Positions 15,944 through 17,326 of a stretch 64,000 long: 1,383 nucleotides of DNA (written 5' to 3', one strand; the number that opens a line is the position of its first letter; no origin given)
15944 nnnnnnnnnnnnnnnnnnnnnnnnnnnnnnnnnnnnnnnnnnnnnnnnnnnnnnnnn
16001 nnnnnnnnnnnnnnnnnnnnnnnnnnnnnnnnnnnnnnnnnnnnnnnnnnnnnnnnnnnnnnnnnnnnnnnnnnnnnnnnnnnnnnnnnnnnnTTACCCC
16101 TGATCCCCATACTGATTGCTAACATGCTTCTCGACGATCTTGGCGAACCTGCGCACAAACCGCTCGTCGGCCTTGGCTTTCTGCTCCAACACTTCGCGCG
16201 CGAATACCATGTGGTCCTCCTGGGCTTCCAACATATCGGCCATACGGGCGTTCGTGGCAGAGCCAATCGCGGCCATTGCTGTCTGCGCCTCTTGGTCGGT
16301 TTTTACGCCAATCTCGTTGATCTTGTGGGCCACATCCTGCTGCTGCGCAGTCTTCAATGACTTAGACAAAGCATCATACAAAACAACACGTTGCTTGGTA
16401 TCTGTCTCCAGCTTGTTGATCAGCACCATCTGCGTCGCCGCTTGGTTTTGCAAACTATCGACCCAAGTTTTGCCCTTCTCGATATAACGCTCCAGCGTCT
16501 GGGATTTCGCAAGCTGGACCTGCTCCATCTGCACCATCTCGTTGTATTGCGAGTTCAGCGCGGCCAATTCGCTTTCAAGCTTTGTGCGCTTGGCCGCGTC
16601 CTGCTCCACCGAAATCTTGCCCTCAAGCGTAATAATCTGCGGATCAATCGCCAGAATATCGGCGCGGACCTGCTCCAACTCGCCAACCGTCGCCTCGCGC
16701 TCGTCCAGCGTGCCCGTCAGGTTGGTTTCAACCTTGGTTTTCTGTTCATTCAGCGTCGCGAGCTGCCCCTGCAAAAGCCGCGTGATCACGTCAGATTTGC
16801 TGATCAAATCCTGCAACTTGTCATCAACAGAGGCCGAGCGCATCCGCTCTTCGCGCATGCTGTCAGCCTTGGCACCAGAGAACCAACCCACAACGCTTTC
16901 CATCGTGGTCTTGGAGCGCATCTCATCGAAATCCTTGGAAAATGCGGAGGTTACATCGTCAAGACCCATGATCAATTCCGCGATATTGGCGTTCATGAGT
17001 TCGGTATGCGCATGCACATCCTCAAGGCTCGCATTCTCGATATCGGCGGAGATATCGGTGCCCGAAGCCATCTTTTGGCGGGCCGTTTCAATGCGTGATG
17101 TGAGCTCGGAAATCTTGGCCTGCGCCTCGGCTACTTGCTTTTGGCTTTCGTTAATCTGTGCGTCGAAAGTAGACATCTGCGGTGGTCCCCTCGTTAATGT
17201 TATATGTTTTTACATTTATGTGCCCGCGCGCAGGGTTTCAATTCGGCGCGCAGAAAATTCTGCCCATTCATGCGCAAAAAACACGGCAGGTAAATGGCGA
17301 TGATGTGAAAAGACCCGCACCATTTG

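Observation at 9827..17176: Nine-gene uncharacterised operon: coiled-coil protein, classical AAA ATPase, DUF6638, DUF1523 and small membrane proteins (candidate membrane-stress/remodelling machine)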

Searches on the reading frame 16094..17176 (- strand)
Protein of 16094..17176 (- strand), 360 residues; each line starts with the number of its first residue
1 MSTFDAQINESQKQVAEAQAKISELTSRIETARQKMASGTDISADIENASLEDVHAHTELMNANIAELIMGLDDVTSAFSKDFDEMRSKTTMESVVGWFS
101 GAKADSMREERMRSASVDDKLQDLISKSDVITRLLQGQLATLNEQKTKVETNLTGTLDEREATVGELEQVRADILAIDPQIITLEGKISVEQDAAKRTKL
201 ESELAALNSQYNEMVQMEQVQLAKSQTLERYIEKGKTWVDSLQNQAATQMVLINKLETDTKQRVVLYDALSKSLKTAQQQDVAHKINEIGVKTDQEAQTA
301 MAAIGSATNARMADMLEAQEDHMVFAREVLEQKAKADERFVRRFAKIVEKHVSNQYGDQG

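Call 4: search_protein_families(library=pfam, proteins=[window:16094-17176:-], max_evalue=0.1)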
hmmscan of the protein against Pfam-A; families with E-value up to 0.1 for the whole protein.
window:16094-17176:- (360 aa): 3 families
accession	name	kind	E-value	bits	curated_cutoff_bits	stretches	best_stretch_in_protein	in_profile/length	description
PF04201.20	TPD52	-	0.01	16.5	25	1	265-317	48-100/108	Tumour protein D52 family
PF19962.4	EAD9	-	0.086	13.1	25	0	134-161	10-37/62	Effector-associated domain 9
PF07863.16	CtnDOT_TraJ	-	0.088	14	28.4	0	283-317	29-63/66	Homologues of TraJ from Bacteroides conjugative transposon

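Call 5: search_protein_families(library=ncbifam, proteins=[window:16094-17176:-], max_evalue=0.1)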
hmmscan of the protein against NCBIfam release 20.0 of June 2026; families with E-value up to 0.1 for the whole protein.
window:16094-17176:- (360 aa): 2 families
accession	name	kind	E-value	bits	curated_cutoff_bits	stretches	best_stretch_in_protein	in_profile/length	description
TIGR04523.1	Mplasa_alph_rch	subfamily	0.0039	15.2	270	1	138-275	497-634/745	helix-rich protein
NF052504.1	sll1863_fam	domain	0.034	14.4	35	1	4-57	38-91/93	sll1863 family stress response protein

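Call 6: search_protein_families(library=padloc, proteins=[window:16094-17176:-], max_evalue=0.1)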
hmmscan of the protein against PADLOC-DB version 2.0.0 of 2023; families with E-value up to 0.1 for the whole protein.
window:16094-17176:- (360 aa): 3 families
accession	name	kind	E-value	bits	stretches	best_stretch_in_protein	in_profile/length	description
PDLC03865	LmuB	-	6.6e-05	19.3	1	6-294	544-835/1007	-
PDLC03431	REase_II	-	0.00037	18.1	1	185-287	45-148/246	Type II restriction enzyme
PDLC03859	LmuB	-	0.022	12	1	8-307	271-514/611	-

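Call 12: search_solved_structures(query=window:16094-17176:-, max_evalue=1)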
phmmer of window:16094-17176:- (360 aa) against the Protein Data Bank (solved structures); distinct sequences matched with E-value up to 1: 2.
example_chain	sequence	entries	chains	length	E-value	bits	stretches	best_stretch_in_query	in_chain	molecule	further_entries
7vmx_A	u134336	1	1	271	0.12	15.3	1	181-355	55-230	Elongation factor Ts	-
1vl0_A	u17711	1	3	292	0.74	12.7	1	241-298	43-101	DTDP-4-dehydrorhamnose reductase, rfbD ortholog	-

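Call 39: find_homologous_proteins(query=A5, max_evalue=0.001)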
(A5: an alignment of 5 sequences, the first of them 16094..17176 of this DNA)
Query A5 (5 sequences) (360 aa, profile of the alignment): 4427 proteins with E <= 0.001 among 8000 candidates; the best 120 are listed.
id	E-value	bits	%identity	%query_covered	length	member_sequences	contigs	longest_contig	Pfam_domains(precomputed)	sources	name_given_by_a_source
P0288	1.2e-182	625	76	99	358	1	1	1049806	-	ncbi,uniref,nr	ncbi:coiled-coil domain-containing protein [Histidinibacterium aquaticum]|uniref:Uncharacterized pro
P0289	1.8e-182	624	78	99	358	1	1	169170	-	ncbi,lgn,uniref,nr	ncbi:hypothetical protein [Shimia abyssi]|uniref:Uncharacterized protein n=1 Tax=Shimia abyssi TaxID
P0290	4.3e-182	623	96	99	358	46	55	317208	-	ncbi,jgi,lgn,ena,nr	ncbi:MAG: hypothetical protein MUR46_04420 [Loktanella sp.]|jgi:hypothetical protein|nr:hypothetical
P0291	1.6e-181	621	92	99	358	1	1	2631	-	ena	-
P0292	1.6e-181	621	96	99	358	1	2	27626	-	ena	-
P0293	1.7e-181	621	99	100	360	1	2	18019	-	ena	-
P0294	2.1e-181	621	96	99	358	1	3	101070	-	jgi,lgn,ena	jgi:hypothetical protein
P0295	2.7e-181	620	93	100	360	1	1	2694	-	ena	-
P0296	2.9e-181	620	97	99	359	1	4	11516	-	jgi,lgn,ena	-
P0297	3.1e-181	620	95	99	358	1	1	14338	-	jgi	-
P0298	3.7e-181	620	92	100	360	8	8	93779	-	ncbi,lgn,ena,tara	tara:strand:- start:41702 stop:42784 length:1083 start_codon:yes stop_codon:yes gene_type:complete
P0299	4.9e-181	620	95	99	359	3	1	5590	-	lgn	-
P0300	6.4e-181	619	89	100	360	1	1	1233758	-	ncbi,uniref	ncbi:hypothetical protein [Yoonia sp. 208BN28-4]|uniref:hypothetical protein n=1 Tax=Yoonia sp. 208B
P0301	7.2e-181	619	96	99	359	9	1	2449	-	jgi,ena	-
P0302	7.2e-181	619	96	100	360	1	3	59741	-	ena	-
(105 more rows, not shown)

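Call 59: predict_structure(alignment_id=A7)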
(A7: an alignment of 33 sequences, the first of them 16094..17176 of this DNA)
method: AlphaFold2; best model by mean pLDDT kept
length: 360 residues; sequences in the alignment: 33
mean_pLDDT: 69.2   pTM: 0.56
mean pLDDT of the five models: 69.2, 68.1, 67.1, 66.9, 58.8
residues with pLDDT >= 90: 64; 70-90: 152; 50-70: 48; < 50: 96
segments of 3 or more residues with pLDDT < 50: 90-115, 281-338, 354-360
pLDDT, mean of each block of 10 residues (from residue 1): 69 82 83 80 72 74 76 70 58 37 42 55 79 85 88 90 92 93 94 94 94 92 89 87 82 79 70 57 41 43 37 37 37 44 53 41
secondary structure, 60 per line:
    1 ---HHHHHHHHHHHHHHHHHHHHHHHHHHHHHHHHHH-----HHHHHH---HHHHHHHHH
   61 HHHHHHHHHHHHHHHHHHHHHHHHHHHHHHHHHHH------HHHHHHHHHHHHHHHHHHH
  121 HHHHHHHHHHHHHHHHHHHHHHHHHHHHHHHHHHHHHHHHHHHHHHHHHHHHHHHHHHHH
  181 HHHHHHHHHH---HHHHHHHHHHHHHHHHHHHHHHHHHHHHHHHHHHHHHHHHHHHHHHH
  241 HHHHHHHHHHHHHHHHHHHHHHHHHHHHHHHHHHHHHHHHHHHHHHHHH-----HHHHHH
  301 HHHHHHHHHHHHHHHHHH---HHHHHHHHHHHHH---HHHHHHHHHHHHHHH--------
elements in order: H4-37 H43-48 H52-95 H102-190 H194-289 H295-318 H322-334 H338-352

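Call 62: fold_search(model_id=the predicted structure, library=pdb)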
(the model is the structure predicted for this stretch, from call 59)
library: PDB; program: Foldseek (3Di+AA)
matches with E <= 10: 822; with E <= 0.001: 0
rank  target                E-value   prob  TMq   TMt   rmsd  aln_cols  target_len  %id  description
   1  6h2f_G                1.7e-03  1.00  0.30  0.32  13.2       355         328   11  Structure of the pre-pore AhlB of the tripartite alpha-pore forming toxin, AHL, from Aeromonas hydrophila. (released 2019-07-10)
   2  7a0g_EEE              2.2e-03  1.00  0.35  0.36  12.1       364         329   10  Structure of the SmhB pore of the tripartite alpha-pore forming toxin, Smh, from Serratia marcescens. (released 2021-03-31)
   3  6grj_E                2.3e-03  1.00  0.29  0.31  12.8       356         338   10  Structure of the AhlB pore of the tripartite alpha-pore forming toxin, AHL, from Aeromonas hydrophila. (released 2019-07-03)
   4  7a0g_HHH              2.4e-03  1.00  0.30  0.32  15.6       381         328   10  Structure of the SmhB pore of the tripartite alpha-pore forming toxin, Smh, from Serratia marcescens. (released 2021-03-31)
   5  6grj_H                2.4e-03  1.00  0.28  0.29  14.3       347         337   11  Structure of the AhlB pore of the tripartite alpha-pore forming toxin, AHL, from Aeromonas hydrophila. (released 2019-07-03)
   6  6grj_A                2.4e-03  1.00  0.27  0.28  14.3       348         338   11  Structure of the AhlB pore of the tripartite alpha-pore forming toxin, AHL, from Aeromonas hydrophila. (released 2019-07-03)
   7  7a0g_AAA              2.9e-03  1.00  0.30  0.32  12.4       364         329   12  Structure of the SmhB pore of the tripartite alpha-pore forming toxin, Smh, from Serratia marcescens. (released 2021-03-31)
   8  6r1j_D                5.0e-03  1.00  0.29  0.38  14.9       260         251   12  Structure of the soluble AhlC triple head mutant of the tripartite alpha-pore forming toxin, AHL, from Aeromonas hydro (released 2019-07-10)
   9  7p3r_B                5.5e-03  0.99  0.28  0.29  13.7       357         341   11  Helical structure of the toxin MakA from Vibrio cholera (released 2022-02-23)
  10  6h2f_E                6.0e-03  1.00  0.30  0.32  12.5       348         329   10  Structure of the pre-pore AhlB of the tripartite alpha-pore forming toxin, AHL, from Aeromonas hydrophila. (released 2019-07-10)
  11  6h2f_A                8.0e-03  0.99  0.30  0.32  12.5       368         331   10  Structure of the pre-pore AhlB of the tripartite alpha-pore forming toxin, AHL, from Aeromonas hydrophila. (released 2019-07-10)
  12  6h2f_C                8.7e-03  0.97  0.26  0.28  16.6       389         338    9  Structure of the pre-pore AhlB of the tripartite alpha-pore forming toxin, AHL, from Aeromonas hydrophila. (released 2019-07-10)
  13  6h2e_Q                9.1e-03  0.99  0.26  0.34  13.0       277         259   12  Structure of the soluble AhlC of the tripartite alpha-pore forming toxin, AHL, from Aeromonas hydrophila. (released 2019-07-10)
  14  4k1p_A                9.6e-03  1.00  0.30  0.32  23.0       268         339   13  Structure of the NheA component of the Nhe toxin from Bacillus cereus (released 2013-09-18)
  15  4k1p_D                1.1e-02  1.00  0.29  0.30  22.4       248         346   12  Structure of the NheA component of the Nhe toxin from Bacillus cereus (released 2013-09-18)
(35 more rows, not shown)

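Call 83: search_solved_structures(query=A9, max_evalue=10)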
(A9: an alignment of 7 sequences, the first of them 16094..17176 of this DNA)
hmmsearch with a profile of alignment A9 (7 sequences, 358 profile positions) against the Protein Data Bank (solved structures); distinct sequences matched with E-value up to 10: 11.
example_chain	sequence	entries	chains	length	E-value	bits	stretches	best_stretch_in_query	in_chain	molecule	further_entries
8ruy_M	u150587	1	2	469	0.073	15.3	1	118-219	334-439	Intraflagellar transport protein 57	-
9tls_A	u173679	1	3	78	0.088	15.1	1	163-220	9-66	Sc-apCC-2-KLHL20-3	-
1nkn_A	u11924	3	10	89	0.11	14.8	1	118-179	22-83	S2N51-GCN4 | Myosin heavy chain, striated muscle/General control protein GCN4 chimera | Myosin heavy chain, striated muscle/General control protein GCN4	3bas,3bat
1ci6_A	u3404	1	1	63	0.23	13.7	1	202-255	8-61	TRANSCRIPTION FACTOR ATF-4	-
2pms_C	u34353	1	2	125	0.27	13.4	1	146-218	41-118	PNEUMOCOCCAL SURFACE PROTEIN A (PSPA)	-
8qox_B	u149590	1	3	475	0.3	13.3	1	96-220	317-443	Conserved membrane protein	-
2zdi_A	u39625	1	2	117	1.2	11.3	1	139-231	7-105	Prefoldin subunit beta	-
2fxo_A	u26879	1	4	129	1.6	10.9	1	137-243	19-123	Myosin heavy chain, cardiac muscle beta isoform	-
2fxm_A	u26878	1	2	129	2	10.6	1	137-243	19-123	Myosin heavy chain, cardiac muscle beta isoform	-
3ks5_A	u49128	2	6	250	2.1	10.5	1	282-308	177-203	Glycerophosphoryl diester phosphodiesterase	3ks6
5wlq_A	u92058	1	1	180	3.7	9.7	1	105-199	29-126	Capsid assembly scaffolding protein,Myosin-7,Microtubule-associated protein RP/EB family m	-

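Call 84: search_protein_families(library=phrogs, proteins=[window:16094-17176:-], max_evalue=0.01)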
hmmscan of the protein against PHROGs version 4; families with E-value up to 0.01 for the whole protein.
window:16094-17176:- (360 aa): 1 family
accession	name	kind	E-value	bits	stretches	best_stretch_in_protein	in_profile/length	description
phrog_36497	-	unknown function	0.0077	17.1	0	48-135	76-160/199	-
